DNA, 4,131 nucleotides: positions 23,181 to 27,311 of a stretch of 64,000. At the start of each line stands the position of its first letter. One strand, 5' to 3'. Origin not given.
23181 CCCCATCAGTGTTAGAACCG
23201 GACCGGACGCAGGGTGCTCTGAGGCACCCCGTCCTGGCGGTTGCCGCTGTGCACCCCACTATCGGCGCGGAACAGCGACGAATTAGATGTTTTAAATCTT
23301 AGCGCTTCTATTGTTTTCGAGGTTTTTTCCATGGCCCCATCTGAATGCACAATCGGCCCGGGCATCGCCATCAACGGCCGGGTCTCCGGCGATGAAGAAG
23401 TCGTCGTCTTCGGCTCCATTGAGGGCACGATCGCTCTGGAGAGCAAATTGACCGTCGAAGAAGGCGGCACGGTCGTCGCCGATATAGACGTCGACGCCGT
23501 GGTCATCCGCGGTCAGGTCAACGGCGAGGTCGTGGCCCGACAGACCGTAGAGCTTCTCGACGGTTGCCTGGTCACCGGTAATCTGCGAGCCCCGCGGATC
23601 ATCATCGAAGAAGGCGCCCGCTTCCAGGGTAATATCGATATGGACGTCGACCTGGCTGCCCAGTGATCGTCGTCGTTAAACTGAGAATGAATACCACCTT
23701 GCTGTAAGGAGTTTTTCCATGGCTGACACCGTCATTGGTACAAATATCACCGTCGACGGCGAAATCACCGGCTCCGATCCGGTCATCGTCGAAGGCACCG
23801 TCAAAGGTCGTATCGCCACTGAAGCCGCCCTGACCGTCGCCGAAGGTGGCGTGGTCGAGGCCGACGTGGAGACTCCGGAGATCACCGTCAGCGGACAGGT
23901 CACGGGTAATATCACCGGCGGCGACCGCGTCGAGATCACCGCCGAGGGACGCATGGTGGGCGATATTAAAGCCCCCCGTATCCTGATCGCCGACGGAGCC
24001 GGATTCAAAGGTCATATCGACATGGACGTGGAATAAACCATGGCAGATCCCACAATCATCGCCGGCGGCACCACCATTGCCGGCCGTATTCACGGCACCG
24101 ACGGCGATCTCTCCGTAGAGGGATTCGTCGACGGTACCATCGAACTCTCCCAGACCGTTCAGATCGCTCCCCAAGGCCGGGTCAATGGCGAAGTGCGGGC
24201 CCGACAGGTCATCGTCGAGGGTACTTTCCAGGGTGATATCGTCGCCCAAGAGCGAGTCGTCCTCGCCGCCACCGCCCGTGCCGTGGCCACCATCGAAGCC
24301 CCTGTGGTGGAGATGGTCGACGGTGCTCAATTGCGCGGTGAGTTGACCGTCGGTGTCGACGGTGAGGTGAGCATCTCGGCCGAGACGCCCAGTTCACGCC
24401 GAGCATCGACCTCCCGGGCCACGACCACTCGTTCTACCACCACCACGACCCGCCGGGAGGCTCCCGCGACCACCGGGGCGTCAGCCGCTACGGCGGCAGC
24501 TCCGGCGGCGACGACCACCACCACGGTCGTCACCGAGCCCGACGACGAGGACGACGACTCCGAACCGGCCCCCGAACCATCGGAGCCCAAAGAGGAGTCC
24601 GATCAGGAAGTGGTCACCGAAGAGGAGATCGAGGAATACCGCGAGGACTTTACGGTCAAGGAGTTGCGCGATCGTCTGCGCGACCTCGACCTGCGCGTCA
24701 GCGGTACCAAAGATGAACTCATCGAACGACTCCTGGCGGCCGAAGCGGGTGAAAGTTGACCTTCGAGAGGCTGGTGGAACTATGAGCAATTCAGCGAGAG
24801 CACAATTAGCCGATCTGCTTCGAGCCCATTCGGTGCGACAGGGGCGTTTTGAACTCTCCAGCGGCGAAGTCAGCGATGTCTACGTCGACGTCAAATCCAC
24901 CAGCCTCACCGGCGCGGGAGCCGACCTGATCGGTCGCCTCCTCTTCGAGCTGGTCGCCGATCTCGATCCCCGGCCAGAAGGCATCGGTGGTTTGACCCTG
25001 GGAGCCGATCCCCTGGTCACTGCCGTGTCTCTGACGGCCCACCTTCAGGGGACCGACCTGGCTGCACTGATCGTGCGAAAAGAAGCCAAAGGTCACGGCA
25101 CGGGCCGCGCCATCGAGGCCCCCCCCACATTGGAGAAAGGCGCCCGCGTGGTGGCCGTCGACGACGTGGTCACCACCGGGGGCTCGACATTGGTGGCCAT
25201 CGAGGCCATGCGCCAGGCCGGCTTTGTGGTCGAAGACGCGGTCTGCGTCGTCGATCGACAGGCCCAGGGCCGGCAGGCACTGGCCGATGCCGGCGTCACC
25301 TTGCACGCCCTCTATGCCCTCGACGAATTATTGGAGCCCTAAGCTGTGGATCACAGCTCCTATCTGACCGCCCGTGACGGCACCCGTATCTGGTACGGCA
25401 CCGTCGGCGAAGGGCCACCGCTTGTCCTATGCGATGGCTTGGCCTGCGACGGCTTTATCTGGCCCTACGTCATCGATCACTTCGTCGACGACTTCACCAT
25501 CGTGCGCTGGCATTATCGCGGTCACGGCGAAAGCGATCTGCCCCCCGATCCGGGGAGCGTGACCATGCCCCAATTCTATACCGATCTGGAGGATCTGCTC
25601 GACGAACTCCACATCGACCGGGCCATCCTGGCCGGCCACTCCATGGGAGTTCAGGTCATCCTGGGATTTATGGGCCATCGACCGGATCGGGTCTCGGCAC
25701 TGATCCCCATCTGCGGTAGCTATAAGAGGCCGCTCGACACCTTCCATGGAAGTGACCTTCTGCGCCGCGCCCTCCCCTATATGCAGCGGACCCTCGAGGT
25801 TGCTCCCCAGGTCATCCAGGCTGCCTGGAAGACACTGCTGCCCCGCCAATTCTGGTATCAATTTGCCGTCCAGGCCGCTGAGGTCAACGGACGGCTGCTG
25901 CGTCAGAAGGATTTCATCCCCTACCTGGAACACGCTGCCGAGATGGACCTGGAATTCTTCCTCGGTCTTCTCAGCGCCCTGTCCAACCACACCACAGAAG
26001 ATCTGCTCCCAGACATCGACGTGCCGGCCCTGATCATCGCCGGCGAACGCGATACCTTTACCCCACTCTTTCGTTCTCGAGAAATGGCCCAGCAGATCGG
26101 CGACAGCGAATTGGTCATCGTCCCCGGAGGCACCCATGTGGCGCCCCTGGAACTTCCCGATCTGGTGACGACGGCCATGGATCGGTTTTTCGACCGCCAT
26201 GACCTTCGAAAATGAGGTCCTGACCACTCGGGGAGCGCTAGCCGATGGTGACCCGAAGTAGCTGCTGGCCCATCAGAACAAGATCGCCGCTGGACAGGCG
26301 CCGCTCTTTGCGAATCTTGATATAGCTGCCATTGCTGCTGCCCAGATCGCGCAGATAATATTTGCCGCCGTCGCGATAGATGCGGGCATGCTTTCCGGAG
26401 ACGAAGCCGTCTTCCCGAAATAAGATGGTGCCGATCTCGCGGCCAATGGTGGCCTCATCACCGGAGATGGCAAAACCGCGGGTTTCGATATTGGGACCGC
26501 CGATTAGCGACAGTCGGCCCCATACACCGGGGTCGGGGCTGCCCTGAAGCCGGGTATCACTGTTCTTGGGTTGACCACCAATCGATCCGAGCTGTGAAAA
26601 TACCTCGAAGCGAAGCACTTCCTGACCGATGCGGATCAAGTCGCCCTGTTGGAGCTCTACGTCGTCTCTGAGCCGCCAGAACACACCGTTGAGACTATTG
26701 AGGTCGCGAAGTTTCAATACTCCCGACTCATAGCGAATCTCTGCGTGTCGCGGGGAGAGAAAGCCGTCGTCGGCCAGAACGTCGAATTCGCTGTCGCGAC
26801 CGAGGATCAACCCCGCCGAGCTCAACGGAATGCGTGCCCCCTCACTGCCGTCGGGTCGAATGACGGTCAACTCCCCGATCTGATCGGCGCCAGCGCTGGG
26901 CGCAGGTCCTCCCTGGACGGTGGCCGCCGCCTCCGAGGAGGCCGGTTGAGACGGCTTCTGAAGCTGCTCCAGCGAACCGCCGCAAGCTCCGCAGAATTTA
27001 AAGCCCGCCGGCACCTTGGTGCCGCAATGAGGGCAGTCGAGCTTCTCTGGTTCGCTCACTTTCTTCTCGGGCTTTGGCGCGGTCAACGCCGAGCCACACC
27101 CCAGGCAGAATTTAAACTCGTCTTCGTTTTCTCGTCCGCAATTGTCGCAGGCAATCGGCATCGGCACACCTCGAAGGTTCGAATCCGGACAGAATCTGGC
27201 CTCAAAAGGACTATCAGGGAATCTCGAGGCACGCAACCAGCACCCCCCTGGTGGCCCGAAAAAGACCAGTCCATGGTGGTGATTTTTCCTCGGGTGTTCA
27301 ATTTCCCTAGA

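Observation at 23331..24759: Three tandem bactofilin genes; the third carries a C-terminal SAP/HeH nucleic-acid-binding motif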

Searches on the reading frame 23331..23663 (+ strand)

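Call 6: search_protein_families(library=pfam, proteins=[window:23331-23663:+], max_evalue=10)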
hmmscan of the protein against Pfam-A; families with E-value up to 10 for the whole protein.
seq(111 aa): 2 families
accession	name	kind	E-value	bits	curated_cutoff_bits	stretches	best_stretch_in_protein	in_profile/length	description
PF04519.19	Bactofilin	-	2e-23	82.9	27.9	1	7-102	2-97/98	Polymer-forming cytoskeletal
PF03775.22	MinC_C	-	0.13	12.7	33.2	1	42-69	24-48/102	Septum formation inhibitor MinC, C-terminal domain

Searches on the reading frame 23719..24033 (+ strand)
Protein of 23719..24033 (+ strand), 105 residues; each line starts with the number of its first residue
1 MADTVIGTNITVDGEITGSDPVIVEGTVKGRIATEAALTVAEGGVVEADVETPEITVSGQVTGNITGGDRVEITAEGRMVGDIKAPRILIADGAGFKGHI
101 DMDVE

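Call 6: search_protein_families(library=pfam, proteins=[window:23719-24033:+], max_evalue=10)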
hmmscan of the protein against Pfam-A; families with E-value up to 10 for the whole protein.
seq(105 aa): 2 families
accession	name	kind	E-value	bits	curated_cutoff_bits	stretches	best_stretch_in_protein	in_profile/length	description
PF04519.19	Bactofilin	-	2.3e-23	82.7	27.9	1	4-100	1-97/98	Polymer-forming cytoskeletal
PF23920.1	DUF7259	-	0.0049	17.1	27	1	19-49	43-73/77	Domain of unknown function (DUF7259)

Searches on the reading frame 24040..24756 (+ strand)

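Call 6: search_protein_families(library=pfam, proteins=[window:24040-24756:+], max_evalue=10)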
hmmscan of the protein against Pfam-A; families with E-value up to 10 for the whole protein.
seq(239 aa): 5 families
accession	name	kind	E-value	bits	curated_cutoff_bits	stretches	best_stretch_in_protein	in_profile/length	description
PF04519.19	Bactofilin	-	2.5e-22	79.4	27.9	1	5-102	1-97/98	Polymer-forming cytoskeletal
PF02037.33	SAP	-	8.1e-10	38.5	23.9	1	204-234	5-35/37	SAP domain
PF18953.6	SAP_new25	-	0.0057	16.7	26.3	1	204-231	8-35/51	SAP domain-containing new25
PF05642.16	Sporozoite_P67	-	0.11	11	28.9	1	102-204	261-348/727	Sporozoite P67 surface antigen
PF21827.1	New_glue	-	0.87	9.8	31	1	119-163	19-62/94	New glue protein family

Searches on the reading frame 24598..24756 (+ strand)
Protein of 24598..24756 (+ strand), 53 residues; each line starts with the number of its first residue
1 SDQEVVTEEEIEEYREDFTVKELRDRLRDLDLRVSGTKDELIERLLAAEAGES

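Call 6: search_protein_families(library=pfam, proteins=[window:24598-24756:+], max_evalue=10)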
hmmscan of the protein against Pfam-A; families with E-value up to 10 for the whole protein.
seq(53 aa): 2 families
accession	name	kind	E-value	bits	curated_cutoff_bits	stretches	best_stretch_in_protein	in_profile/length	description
PF02037.33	SAP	-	6.1e-11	42.1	23.9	1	18-48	5-35/37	SAP domain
PF18953.6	SAP_new25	-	0.00034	20.6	26.3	1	18-45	8-35/51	SAP domain-containing new25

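Call 51: search_protein_representatives(protein=window:24598-24756:+)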
Query: 53 residues. Proteins with E-value up to 0.001 (for the whole library): 359; up to 1e-10: 19; up to 1e-30: 0. The best 150 are listed.
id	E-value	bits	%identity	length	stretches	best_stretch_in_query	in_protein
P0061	2.9e-19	82.7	52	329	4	3-46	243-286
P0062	8.9e-18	78.1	41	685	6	9-47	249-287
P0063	3.9e-17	76.1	39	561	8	17-47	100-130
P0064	1.3e-15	71.4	50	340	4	7-47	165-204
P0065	1.8e-15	71.0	39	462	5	10-49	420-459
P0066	5.6e-13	63.3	48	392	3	12-46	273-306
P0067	7.2e-13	63.0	48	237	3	12-49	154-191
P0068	8.9e-13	62.7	45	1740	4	4-49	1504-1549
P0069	1.0e-12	62.5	35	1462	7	16-48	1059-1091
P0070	3.2e-12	61.0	49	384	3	16-45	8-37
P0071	4.0e-12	60.7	42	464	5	18-47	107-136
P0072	5.7e-12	60.2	41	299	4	15-51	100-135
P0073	5.8e-12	60.2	51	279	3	17-53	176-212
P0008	9.6e-12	59.5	69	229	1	2-50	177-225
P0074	1.0e-11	59.4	55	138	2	13-50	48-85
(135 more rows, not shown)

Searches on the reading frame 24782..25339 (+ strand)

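Call 44: search_protein_families(library=pfam, proteins=[window:24782-25339:+], max_evalue=0.001)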
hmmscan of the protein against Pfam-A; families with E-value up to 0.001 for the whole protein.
window:24782-25339:+ (186 aa): 1 family
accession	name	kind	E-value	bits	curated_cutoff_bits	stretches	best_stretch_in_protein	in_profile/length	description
PF00156.33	Pribosyltran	-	3.1e-07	30.3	26.3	1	77-163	42-130/158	Phosphoribosyl transferase domain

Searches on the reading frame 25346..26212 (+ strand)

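Call 44: search_protein_families(library=pfam, proteins=[window:25346-26212:+], max_evalue=0.001)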
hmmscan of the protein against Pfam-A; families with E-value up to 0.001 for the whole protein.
window:25346-26212:+ (289 aa): 5 families
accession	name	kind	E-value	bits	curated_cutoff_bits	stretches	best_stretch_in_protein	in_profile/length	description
PF00561.26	Abhydrolase_1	-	2.8e-21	76.7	25.8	1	24-269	1-243/245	alpha/beta hydrolase fold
PF12697.13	Abhydrolase_6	-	1.1e-14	56.1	26.3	1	31-274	6-214/217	Alpha/beta hydrolase family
PF12146.15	Hydrolase_4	-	1.4e-13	51.2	27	1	48-266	30-234/239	Serine aminopeptidase, S33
PF08386.16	Abhydrolase_4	-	3.8e-06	27.4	21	1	225-282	34-91/103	TAP-like protein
PF03959.19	FSH1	-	0.00099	19.3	21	0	218-268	151-203/211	Serine hydrolase (FSH1)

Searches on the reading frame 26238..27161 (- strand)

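Call 44: search_protein_families(library=pfam, proteins=[window:26238-27161:-], max_evalue=0.001)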
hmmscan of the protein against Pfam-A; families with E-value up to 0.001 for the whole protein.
window:26238-27161:- (307 aa): 9 families
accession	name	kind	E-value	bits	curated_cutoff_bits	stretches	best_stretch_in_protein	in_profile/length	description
PF00498.31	FHA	-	1.4e-27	96.3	20.7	2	119-179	2-67/67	FHA domain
PF24463.1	DUF7577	-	2.4e-15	56.2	28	2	42-65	4-27/27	Domain of unknown function (DUF7577)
PF16697.10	Yop-YscD_cpl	-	2e-13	50.8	33.2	1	107-186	8-91/94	Inner membrane component of T3SS, cytoplasmic domain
PF13240.11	Zn_Ribbon_1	-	6.3e-12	45.3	25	2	43-62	2-21/23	zinc-ribbon domain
PF12773.13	DZR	-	9.8e-12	45.3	27.3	1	5-61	1-45/45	Double zinc ribbon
PF24460.1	DUF7575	-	2.8e-06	27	28.5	0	3-25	4-26/28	Domain of unknown function (DUF7575)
PF17032.10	Zn_ribbon_15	-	5e-06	27.7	28.9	0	34-61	46-73/73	zinc-ribbon family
PF13248.11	Zn_ribbon_3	-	2e-05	24.3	27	0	41-62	3-24/26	zinc-ribbon domain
PF18912.6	DZR_2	-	0.00023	21.4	27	0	42-70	9-37/56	Double zinc ribbon domain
